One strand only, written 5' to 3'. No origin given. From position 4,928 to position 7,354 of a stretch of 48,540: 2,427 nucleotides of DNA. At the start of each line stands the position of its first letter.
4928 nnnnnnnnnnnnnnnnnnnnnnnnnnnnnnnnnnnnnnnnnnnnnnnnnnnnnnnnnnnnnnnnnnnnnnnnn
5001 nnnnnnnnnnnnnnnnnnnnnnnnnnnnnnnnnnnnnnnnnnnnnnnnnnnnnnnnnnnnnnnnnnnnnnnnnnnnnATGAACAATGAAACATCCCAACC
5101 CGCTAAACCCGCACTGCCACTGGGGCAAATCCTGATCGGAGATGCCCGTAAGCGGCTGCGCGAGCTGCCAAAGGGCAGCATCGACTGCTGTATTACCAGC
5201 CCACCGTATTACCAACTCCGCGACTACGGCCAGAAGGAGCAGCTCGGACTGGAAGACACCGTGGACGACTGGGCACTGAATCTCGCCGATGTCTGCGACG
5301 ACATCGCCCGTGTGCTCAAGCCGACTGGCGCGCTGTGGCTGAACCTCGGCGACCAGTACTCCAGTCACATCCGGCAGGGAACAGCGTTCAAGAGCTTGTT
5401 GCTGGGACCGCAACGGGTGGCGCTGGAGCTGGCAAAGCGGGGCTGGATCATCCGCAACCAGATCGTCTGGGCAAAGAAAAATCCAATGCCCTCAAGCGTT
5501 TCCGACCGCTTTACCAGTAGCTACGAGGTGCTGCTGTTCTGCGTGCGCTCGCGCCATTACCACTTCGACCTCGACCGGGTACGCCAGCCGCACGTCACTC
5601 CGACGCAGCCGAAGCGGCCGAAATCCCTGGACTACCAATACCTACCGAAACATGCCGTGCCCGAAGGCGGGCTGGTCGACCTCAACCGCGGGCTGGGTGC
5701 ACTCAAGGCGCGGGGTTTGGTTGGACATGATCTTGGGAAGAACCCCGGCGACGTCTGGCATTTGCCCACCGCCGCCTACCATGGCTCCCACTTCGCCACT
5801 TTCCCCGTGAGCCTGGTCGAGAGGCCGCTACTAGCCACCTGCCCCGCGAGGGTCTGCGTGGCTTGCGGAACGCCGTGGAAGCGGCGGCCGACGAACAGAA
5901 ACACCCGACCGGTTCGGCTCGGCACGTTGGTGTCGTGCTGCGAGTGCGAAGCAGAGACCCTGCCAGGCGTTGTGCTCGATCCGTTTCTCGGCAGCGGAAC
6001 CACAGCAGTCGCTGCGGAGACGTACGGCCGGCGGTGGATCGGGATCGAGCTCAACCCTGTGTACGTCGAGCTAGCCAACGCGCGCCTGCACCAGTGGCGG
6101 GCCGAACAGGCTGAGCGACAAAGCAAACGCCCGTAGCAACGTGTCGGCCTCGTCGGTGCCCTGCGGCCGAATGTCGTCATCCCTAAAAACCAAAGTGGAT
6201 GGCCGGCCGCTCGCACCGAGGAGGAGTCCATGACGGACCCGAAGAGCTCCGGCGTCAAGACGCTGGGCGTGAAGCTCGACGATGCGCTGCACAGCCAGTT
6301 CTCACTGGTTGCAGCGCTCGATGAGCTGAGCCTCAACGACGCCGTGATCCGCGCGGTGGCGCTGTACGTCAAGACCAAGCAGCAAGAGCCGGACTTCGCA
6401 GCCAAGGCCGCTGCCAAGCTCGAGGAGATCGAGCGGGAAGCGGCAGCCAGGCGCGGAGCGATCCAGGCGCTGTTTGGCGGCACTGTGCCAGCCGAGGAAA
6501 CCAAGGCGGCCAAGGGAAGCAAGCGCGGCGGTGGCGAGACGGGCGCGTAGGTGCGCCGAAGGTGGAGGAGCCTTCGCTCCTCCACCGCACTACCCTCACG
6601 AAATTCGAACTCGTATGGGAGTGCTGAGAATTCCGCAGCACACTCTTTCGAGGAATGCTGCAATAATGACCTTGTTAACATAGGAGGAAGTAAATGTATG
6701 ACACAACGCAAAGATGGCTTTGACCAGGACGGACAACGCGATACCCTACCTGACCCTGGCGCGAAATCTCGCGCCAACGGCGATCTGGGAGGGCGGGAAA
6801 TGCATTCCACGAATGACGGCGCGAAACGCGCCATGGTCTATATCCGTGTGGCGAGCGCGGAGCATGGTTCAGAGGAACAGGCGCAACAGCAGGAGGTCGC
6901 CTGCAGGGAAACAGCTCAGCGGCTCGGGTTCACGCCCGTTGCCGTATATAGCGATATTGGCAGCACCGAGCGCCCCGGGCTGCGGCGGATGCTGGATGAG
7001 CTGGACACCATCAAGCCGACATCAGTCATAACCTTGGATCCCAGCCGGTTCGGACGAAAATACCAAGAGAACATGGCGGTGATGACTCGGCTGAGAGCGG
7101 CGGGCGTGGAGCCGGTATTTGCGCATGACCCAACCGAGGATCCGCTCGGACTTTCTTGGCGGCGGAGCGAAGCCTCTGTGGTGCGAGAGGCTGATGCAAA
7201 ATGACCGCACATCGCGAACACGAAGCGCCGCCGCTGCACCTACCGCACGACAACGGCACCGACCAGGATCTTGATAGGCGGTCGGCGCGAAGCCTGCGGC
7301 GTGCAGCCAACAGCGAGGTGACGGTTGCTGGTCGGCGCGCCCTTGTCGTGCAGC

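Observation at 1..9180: G+C-rich mobilisable/conjugative element of actinobacterial character integrated beside tRNA-Tyr of a mid-G+C, CPR-like chromosome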

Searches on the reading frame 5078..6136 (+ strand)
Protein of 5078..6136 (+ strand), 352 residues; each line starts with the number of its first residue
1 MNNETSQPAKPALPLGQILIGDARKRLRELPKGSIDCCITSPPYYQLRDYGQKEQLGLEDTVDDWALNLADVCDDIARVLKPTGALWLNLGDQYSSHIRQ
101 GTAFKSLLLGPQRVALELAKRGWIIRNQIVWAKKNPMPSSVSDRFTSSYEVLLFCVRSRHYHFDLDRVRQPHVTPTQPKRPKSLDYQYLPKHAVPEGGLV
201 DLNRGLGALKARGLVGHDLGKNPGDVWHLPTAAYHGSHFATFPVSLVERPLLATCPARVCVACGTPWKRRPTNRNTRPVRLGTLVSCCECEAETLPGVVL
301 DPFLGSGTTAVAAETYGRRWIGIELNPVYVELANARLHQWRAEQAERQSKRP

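Call 7: search_protein_families(library=pfam, proteins=[window:5078-6136:+], max_evalue=0.01)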
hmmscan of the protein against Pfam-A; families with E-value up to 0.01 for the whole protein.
window:5078-6136:+ (352 aa): 2 families
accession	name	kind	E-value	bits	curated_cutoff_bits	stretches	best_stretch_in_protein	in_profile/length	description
PF01555.25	N6_N4_Mtase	-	7.8e-42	144.1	26.7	1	35-334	1-220/221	DNA methylase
PF08241.18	Methyltransf_11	-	0.0049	17.9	21.2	0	305-340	6-41/95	Methyltransferase domain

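Call 13: find_encoding_contigs(protein=window:5078-6136:+, flank=10000, max_places=10)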
Protein window:5078-6136:+ (352 aa): no gene with exactly this product is on record in the collection.

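Call 98: search_protein_families(library=phrogs, proteins=[window:5078-6136:+], max_evalue=0.001)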
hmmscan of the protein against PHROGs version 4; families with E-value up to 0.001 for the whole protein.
window:5078-6136:+ (352 aa): 12 families
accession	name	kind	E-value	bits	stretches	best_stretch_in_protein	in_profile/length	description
phrog_67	-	other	2.6e-59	203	1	17-345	125-351/743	DNA methyltransferase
phrog_498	-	other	9e-21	75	2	297-345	380-428/633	DNA methyltransferase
phrog_3008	-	other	4.1e-15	56.7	1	297-344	171-218/244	DNA methyltransferase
phrog_12517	-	unknown function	3.3e-12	47.2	2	296-344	106-154/316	-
phrog_6025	-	other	6.9e-12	46.4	1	18-140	14-117/192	DNA methyltransferase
phrog_8769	-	other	2.1e-11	44.5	1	293-341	9-57/71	methyltransferase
phrog_18146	-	other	2.6e-09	37.5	1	297-340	71-114/452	DNA methyltransferase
phrog_23085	-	unknown function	6.1e-08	33.4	1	294-345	62-113/138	-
phrog_18293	-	other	7.6e-08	33.3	1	298-345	68-115/119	methyltransferase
phrog_23148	-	unknown function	5.4e-06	27.5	1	297-341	106-150/165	-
phrog_6952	-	other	0.00015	22.7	1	297-326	134-164/181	DNA methyltransferase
phrog_10183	-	other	0.00015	21.2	0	299-338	119-158/889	DNA methyltransferase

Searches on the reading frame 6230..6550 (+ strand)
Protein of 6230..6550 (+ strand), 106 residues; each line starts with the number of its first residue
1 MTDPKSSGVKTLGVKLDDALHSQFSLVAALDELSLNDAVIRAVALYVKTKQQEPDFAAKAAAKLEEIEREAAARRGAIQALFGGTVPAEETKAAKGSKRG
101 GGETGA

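Call 7: search_protein_families(library=pfam, proteins=[window:6230-6550:+], max_evalue=0.01)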
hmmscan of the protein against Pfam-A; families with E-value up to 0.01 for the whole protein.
window:6230-6550:+ (106 aa): 0 families

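Call 66: search_protein_families(library=pfam, proteins=[window:6230-6550:+], max_evalue=0.1)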
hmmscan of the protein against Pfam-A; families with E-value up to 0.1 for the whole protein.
window:6230-6550:+ (106 aa): 2 families
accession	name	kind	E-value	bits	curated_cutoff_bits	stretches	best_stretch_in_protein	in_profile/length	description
PF05534.18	HicB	-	0.016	15.5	21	1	10-42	18-50/51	HicB family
PF04199.19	Cyclase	-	0.088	13.5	23.1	1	27-78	42-95/142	Putative cyclase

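Call 98: search_protein_families(library=phrogs, proteins=[window:6230-6550:+], max_evalue=0.001)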
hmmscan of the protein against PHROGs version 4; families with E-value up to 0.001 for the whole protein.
window:6230-6550:+ (106 aa): 0 families

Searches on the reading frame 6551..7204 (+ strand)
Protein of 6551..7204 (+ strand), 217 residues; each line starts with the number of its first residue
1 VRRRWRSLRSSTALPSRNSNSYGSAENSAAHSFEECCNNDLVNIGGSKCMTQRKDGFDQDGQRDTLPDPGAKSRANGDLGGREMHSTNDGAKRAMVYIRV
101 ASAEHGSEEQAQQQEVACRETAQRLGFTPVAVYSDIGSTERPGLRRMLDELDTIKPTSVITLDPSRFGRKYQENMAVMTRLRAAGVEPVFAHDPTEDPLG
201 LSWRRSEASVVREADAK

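Call 7: search_protein_families(library=pfam, proteins=[window:6551-7204:+], max_evalue=0.01)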
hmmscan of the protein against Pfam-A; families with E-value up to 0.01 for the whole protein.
window:6551-7204:+ (217 aa): 1 family
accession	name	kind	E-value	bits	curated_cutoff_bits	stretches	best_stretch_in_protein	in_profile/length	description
PF00239.26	Resolvase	-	1e-13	52.1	23.3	1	94-193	1-101/145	Resolvase, N terminal domain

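Call 75: search_protein_families(library=pfam, proteins=[window:6551-7204:+], max_evalue=0.05)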
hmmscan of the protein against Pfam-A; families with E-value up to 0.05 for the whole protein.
window:6551-7204:+ (217 aa): 1 family
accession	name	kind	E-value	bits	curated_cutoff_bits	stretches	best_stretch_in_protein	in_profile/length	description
PF00239.26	Resolvase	-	1e-13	52.1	23.3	1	94-193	1-101/145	Resolvase, N terminal domain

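Call 98: search_protein_families(library=phrogs, proteins=[window:6551-7204:+], max_evalue=0.001)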
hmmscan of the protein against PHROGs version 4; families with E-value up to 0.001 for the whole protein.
window:6551-7204:+ (217 aa): 2 families
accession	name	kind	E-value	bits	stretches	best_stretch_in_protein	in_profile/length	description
phrog_95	-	integration and excision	1.1e-11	45.1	1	22-194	17-196/651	integrase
phrog_125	-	DNA, RNA and nucleotide metabolism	2.4e-07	31.6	1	86-195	14-114/254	DNA invertase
